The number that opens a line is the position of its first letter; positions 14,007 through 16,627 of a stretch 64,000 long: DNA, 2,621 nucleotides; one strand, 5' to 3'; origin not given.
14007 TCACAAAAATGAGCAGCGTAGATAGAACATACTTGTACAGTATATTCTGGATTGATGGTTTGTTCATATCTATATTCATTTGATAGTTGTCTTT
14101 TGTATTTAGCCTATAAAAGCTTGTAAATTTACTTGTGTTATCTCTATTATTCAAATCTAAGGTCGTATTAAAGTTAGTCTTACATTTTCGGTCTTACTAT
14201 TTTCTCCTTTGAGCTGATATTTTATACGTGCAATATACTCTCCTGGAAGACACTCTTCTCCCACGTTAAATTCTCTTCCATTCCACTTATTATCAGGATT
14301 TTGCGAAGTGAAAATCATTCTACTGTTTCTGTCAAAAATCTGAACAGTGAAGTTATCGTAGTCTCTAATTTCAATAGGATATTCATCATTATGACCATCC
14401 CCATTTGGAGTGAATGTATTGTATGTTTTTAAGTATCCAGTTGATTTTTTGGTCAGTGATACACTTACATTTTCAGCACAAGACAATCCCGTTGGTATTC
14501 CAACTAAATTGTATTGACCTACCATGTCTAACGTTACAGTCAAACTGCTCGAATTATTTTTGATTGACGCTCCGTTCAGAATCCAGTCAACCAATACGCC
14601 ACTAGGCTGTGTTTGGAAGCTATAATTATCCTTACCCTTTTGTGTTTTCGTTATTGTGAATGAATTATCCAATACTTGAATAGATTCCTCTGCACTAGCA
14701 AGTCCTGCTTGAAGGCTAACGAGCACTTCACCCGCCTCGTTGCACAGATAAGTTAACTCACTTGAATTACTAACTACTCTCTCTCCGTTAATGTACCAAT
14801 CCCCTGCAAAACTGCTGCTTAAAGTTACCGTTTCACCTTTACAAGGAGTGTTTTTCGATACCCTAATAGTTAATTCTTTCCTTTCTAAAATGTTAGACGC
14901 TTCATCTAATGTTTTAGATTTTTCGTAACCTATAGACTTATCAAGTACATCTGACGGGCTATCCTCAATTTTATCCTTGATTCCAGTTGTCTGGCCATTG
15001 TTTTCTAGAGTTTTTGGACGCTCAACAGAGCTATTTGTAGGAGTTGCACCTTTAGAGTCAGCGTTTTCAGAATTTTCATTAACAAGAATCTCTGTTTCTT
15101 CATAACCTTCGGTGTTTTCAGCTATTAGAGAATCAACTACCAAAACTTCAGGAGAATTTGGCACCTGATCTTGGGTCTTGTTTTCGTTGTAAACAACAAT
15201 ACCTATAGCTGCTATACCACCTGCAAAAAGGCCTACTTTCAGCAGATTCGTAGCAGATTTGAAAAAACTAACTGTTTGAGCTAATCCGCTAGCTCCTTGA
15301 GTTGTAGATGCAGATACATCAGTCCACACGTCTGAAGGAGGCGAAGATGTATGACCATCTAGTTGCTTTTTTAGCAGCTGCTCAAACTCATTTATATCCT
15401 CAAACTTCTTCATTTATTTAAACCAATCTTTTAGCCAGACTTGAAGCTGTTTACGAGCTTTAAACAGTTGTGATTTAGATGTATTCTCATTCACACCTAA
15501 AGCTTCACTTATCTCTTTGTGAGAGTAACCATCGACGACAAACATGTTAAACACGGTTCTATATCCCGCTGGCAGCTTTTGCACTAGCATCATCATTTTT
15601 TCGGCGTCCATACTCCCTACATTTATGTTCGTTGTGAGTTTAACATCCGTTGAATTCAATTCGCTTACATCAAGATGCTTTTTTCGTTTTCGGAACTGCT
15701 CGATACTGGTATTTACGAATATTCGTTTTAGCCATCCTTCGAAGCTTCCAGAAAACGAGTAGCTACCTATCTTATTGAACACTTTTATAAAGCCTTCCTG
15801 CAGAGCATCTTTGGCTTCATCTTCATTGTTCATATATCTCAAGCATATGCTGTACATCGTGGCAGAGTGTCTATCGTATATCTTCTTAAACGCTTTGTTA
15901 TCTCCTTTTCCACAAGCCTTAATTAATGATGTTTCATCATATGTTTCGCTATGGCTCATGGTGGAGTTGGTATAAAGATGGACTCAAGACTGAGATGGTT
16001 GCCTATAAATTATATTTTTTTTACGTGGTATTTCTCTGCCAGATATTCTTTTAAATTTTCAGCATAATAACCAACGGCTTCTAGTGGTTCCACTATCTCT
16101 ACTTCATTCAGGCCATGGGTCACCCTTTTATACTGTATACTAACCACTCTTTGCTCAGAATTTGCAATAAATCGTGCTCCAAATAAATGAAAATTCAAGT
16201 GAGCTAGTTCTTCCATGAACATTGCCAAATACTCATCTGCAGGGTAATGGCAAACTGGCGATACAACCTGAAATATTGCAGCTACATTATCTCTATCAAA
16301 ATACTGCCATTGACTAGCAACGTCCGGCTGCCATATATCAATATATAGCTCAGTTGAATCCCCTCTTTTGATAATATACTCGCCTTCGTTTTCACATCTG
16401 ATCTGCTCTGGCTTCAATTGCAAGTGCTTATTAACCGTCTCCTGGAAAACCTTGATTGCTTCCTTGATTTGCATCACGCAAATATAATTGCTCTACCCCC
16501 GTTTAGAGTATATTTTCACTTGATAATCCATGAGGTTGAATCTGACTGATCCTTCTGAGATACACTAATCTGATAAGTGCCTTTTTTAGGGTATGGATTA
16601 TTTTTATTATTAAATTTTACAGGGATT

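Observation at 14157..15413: Anti-sigma-like single-pass membrane protein that itself carries a T9SS type-B C-terminal sorting domain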

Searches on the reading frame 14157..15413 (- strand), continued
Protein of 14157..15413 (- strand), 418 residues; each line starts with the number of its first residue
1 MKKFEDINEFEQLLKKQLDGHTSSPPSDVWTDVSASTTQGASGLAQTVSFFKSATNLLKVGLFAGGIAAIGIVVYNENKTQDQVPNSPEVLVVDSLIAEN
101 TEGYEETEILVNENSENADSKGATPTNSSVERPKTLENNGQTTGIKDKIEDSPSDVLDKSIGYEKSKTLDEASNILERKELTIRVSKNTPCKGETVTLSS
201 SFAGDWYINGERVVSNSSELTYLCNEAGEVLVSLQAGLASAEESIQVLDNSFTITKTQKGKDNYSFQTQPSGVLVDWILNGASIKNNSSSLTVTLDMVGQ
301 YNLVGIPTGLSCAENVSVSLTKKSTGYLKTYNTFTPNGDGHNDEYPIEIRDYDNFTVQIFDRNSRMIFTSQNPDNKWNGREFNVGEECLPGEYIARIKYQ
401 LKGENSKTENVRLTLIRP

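Call 86: search_protein_families(library=pfam, proteins=[L055:11529-12377:-, L055:13146-14069:-, L111:8001-9395:+, L111:7446-7997:+], max_evalue=0.01)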
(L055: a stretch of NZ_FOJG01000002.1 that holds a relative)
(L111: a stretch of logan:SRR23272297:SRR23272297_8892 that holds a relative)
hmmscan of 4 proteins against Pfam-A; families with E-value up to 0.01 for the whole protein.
L055:11529-12377:- (282 aa): 1 family
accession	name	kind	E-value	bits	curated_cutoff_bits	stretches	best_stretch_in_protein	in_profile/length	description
PF10099.14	RskA_C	-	9.8e-20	71.6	29.4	1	108-270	2-130/135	Anti-sigma-K factor rskA, C-terminal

L055:13146-14069:- (307 aa): 1 family
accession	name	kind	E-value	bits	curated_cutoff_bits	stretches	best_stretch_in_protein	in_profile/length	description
PF10099.14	RskA_C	-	6.5e-19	69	29.4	1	132-295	6-130/135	Anti-sigma-K factor rskA, C-terminal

L111:8001-9395:+ (464 aa): 5 families
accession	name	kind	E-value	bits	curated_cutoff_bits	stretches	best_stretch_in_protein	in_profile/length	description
PF13585.12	CHU_C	-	2.4e-15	56.9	27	1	371-461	3-85/86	CHU_C Type IX secretion signal domain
PF00801.26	PKD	-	4.4e-06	27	23.5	1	309-359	26-79/80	PKD domain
PF16820.11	PKD_3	-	0.00031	21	26.3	1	309-347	30-68/68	PKD-like domain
PF18911.6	PKD_4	-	0.0013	19.2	27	0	310-353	31-76/85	PKD domain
PF19081.6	Ig_7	-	0.0019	18.9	27.3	1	201-288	4-84/84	Ig-like domain CHU_C associated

L111:7446-7997:+ (183 aa): 4 families
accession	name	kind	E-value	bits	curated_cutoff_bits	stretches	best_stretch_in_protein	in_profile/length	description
PF08281.18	Sigma70_r4_2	-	7.9e-15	54.7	25.7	1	121-172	2-53/54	Sigma-70, region 4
PF04542.20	Sigma70_r2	-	1.3e-14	54.2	24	1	29-94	2-69/71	Sigma-70 region 2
PF04545.22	Sigma70_r4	-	1.1e-06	28.5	24.1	1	127-175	2-50/50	Sigma-70, region 4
PF07638.17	Sigma70_ECF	-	0.008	16.5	21.1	0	121-175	127-181/185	ECF sigma factor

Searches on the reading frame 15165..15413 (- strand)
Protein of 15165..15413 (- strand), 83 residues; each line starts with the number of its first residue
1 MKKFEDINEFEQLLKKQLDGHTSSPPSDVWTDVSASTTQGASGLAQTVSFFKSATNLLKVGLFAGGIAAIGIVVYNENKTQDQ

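Call 16: search_solved_structures(query=A2, max_evalue=10, show_alignments=2)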
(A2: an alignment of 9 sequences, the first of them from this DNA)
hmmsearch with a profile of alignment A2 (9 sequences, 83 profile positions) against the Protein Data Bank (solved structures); distinct sequences matched with E-value up to 10: 5.
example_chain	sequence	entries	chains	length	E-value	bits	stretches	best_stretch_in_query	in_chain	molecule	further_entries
8bgo_A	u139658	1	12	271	0.89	13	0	4-31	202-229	Diacetylchitobiose deacetylase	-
9if7_LD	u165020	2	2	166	0.98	12.9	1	2-40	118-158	PRKR-interacting protein 1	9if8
6cyz_A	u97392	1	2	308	1.3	12.5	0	35-67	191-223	Homoserine kinase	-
8bgn_A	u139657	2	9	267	1.3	12.5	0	4-31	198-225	Diacetylchitobiose deacetylase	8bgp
6r5w_A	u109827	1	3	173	9.5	9.7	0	25-58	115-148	Gp15 protein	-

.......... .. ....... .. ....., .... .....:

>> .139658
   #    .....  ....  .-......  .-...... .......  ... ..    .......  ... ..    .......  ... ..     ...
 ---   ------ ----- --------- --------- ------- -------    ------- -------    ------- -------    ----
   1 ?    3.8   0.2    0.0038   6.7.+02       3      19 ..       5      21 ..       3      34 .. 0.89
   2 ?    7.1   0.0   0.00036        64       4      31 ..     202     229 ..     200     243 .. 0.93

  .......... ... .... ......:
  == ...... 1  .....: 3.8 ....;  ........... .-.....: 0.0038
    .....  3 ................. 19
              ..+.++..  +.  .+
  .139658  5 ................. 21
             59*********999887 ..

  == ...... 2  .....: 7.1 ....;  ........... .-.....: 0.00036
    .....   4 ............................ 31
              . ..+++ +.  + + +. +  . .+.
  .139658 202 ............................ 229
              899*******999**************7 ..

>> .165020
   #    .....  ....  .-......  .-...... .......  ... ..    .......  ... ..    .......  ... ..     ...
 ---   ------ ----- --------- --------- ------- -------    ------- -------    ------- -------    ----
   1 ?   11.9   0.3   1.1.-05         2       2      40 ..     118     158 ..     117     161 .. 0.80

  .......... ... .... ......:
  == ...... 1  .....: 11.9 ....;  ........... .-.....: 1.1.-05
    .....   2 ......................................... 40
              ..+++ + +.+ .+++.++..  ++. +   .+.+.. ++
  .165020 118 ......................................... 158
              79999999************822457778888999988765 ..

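Call 23: search_protein_representatives(alignment_id=A2)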
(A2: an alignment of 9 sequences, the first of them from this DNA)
Query: 9 sequences, 83 profile positions. Proteins with E-value up to 0.001 (for the whole library): 44; up to 1e-10: 29; up to 1e-30: 14. The best 44 are listed.
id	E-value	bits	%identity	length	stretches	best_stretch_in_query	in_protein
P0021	1.3e-40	153.6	-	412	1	1-81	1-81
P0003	1.5e-39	150.2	-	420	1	1-82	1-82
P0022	1.4e-38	147.0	-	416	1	1-81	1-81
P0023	2.6e-38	146.2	-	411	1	1-81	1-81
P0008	6.2e-38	145.0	-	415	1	1-82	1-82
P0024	2.7e-37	142.9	-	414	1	1-82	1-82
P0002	3.2e-37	142.7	-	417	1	1-82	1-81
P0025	2.6e-36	139.8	-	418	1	1-80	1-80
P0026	4.1e-36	139.1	-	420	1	1-80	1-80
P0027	1.5e-35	137.3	-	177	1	1-81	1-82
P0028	1.5e-33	130.9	-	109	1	1-80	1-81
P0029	4.8e-33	129.3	-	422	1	1-81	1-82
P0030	5.8e-33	129.0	-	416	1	1-80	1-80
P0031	3.6e-32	126.5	-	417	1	1-79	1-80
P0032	2.0e-30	120.9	-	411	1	1-81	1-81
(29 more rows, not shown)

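Call 26: find_related_loci(query=A2, collection=metagenome_contigs, flank=8000)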
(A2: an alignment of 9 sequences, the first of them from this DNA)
Query A2 (83 aa) in metagenome_contigs; peptide patterns used: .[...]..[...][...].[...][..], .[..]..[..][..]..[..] (x = any residue, [..] = any of these).
466 stretches matched a pattern; 26 encode a relative of the query (tblastn E <= 1e-3); 26 distinct loci.
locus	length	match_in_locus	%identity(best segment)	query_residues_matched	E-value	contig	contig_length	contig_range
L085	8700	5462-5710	98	1-83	8e-52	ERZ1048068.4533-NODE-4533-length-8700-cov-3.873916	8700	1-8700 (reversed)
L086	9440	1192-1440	98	1-83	8e-52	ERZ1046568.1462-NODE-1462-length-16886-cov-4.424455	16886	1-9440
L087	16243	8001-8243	65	1-81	7e-32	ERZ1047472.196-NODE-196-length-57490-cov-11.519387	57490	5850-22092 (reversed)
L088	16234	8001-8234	63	1-78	4e-31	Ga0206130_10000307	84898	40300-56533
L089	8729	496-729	63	1-78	4e-31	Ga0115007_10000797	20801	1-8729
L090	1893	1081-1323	60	1-81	3e-31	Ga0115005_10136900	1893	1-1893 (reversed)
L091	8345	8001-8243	60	1-81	6e-31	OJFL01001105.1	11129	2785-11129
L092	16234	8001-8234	62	1-78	9e-31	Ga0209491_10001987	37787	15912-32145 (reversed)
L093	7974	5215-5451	62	1-79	2e-30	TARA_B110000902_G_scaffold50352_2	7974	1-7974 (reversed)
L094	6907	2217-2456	58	1-80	7e-30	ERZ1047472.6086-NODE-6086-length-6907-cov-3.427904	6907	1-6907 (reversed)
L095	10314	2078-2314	58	1-79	2e-29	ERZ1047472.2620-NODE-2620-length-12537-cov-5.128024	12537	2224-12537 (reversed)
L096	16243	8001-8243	58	1-81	2e-28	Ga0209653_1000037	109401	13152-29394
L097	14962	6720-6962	58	1-81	2e-28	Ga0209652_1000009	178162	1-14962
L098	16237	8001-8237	59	1-78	3e-28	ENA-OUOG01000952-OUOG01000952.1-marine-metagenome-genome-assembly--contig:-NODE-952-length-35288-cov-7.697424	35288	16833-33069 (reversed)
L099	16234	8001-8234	59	1-78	3e-28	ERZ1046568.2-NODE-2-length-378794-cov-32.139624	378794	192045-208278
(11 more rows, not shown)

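Call 54: find_homologous_proteins(query=A4, max_evalue=1)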
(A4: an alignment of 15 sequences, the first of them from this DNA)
Query A4 (15 sequences) (79 aa, profile of the alignment): 4 proteins with E <= 1 among 1387 candidates.
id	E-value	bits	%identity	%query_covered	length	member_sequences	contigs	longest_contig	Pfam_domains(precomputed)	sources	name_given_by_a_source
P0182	1.6e-13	69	16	41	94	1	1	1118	-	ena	-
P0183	1.7e-13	68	21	95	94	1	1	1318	-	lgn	-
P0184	1.2e-12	66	27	14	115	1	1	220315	-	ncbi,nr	ncbi:MAG: hypothetical protein IPG74_13680 [Flavobacteriales bacterium]|nr:hypothetical protein [Fla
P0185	1.3e-10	59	16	41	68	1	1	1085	-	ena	-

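Call 85: find_encoding_contigs(protein=P0184, flank=6000, max_places=2)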
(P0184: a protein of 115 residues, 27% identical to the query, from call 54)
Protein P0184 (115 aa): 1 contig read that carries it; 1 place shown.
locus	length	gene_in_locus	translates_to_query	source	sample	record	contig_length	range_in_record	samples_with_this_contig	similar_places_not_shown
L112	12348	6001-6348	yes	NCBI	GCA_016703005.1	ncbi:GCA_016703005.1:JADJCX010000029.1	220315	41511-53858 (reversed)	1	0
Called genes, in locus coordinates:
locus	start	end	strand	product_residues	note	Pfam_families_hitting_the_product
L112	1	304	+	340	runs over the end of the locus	PF08240:ADH_N, PF00107:ADH_zinc_N, PF13602:ADH_zinc_N_2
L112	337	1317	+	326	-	PF02588:YitT_membrane, PF19700:DUF6198 (weak), PF10035:DUF2179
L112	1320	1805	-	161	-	-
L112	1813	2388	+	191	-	-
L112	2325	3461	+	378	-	-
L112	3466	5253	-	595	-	PF00009:GTP_EFTU, PF03144:GTP_EFTU_D2, PF22042:EF-G_D2 (weak), PF00679:EFG_C, PF06421:LepA_C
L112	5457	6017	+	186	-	PF07638:Sigma70_ECF (weak), PF04542:Sigma70_r2, PF08281:Sigma70_r4_2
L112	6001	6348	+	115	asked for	-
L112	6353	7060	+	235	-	PF13585:CHU_C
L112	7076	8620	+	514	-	PF06119:NIDO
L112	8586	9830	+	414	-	PF00801:PKD (weak), PF18911:PKD_4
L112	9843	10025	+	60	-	PF13585:CHU_C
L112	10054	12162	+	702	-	PF06119:NIDO, PF00801:PKD, PF18911:PKD_4, PF13585:CHU_C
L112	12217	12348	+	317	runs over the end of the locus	PF02219:MTHFR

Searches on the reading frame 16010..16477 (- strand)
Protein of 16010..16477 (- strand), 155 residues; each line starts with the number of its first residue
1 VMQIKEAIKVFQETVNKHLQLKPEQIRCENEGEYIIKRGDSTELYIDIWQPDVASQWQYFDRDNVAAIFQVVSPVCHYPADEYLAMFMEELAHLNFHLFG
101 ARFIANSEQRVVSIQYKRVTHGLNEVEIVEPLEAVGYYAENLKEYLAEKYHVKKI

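Call 3: search_protein_families(library=pfam, proteins=[window:16010-16477:-], max_evalue=1)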
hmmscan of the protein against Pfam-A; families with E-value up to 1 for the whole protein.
window:16010-16477:- (155 aa): 2 families
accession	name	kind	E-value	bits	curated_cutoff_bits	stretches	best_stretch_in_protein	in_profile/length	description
PF22551.1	TY-Chap1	-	0.039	14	27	1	67-149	45-123/132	T3SS (YopN, CesT) and YbjN peptide-binding chaperone 1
PF07118.16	DUF1374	-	0.046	14.7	21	1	3-64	4-66/92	Protein of unknown function (DUF1374)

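Call 4: search_protein_families(library=ncbifam, proteins=[window:16010-16477:-], max_evalue=1)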
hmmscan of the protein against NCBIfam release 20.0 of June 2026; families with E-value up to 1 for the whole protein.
window:16010-16477:- (155 aa): 0 families
